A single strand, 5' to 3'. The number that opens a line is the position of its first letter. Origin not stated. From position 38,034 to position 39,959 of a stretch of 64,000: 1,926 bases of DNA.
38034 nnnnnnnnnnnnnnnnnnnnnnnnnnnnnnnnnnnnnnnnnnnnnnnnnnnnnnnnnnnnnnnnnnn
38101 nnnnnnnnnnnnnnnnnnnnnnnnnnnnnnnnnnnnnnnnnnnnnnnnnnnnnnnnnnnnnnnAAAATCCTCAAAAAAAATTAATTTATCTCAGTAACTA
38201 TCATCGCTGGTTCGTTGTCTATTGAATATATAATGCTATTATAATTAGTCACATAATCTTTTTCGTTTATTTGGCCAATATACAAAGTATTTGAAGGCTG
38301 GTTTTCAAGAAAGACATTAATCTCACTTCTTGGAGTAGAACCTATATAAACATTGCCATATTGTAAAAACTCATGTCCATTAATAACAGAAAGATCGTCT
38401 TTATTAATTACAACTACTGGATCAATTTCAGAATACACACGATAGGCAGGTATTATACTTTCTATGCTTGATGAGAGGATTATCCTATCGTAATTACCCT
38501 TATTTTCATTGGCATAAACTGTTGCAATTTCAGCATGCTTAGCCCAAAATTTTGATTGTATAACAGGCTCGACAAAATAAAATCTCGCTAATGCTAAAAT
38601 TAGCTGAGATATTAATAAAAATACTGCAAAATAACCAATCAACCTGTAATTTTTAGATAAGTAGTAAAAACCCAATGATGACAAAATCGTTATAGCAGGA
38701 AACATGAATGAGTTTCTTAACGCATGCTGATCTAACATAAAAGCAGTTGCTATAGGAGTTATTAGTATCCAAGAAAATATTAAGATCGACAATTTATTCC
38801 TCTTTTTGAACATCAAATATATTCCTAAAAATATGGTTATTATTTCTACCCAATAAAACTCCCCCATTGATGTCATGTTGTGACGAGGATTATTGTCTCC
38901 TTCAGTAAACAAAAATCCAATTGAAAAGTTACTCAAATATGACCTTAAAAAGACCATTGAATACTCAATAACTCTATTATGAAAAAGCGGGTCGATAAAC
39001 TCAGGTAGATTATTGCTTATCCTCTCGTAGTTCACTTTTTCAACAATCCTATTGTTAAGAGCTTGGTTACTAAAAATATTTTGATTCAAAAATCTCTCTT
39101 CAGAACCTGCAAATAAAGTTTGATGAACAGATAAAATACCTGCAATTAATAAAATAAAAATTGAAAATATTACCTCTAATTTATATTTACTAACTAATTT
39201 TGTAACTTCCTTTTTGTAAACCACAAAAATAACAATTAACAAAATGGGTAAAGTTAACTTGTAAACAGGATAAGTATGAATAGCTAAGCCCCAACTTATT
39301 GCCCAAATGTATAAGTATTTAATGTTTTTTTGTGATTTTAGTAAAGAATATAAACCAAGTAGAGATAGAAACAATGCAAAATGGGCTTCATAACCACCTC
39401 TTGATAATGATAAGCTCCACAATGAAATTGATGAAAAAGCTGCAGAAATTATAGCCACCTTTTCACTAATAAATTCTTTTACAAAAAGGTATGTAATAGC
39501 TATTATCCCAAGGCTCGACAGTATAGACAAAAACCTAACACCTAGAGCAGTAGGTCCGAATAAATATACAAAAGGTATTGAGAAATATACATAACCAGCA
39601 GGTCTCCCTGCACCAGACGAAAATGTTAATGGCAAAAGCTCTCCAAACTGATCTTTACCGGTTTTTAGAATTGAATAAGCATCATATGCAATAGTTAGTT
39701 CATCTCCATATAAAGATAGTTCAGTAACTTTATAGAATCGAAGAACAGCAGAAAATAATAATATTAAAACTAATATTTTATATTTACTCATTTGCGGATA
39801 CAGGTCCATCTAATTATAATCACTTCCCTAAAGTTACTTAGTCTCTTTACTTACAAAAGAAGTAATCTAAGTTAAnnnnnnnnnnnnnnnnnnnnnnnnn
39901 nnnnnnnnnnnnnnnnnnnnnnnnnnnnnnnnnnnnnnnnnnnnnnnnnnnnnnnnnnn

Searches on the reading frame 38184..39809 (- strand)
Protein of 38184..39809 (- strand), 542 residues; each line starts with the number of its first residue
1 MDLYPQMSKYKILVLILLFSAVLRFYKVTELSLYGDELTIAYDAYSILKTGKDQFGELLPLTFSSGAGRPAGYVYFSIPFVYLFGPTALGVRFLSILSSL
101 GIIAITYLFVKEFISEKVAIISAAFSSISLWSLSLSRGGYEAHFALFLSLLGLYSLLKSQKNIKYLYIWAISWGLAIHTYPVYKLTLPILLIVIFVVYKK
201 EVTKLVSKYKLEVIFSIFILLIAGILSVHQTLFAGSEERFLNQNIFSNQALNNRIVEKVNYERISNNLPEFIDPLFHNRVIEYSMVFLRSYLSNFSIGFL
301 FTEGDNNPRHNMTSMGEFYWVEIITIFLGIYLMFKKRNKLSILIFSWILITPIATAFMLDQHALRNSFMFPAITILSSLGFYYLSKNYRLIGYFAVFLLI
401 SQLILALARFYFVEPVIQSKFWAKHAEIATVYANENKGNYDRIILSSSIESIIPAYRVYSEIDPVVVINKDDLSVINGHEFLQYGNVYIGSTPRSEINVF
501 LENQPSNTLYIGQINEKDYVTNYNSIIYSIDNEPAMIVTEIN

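Call 4: search_protein_families(library=pfam, proteins=[window:38184-39809:-], max_evalue=1)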
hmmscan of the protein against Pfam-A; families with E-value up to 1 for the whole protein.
window:38184-39809:- (542 aa): 1 family
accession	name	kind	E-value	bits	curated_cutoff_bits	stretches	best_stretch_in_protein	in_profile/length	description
PF13231.12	PMT_2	-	4.4e-08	33.9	26.1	1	75-220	8-153/160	Dolichyl-phosphate-mannose-protein mannosyltransferase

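Call 5: search_protein_families(library=ncbifam, proteins=[window:38184-39809:-], max_evalue=1)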
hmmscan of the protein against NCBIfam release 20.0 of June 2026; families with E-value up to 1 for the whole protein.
window:38184-39809:- (542 aa): 1 family
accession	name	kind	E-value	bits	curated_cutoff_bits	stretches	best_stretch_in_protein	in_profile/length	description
TIGR03663.1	TIGR03663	subfamily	0.26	10.2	126.25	1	12-196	3-174/435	flippase activity-associated protein Agl23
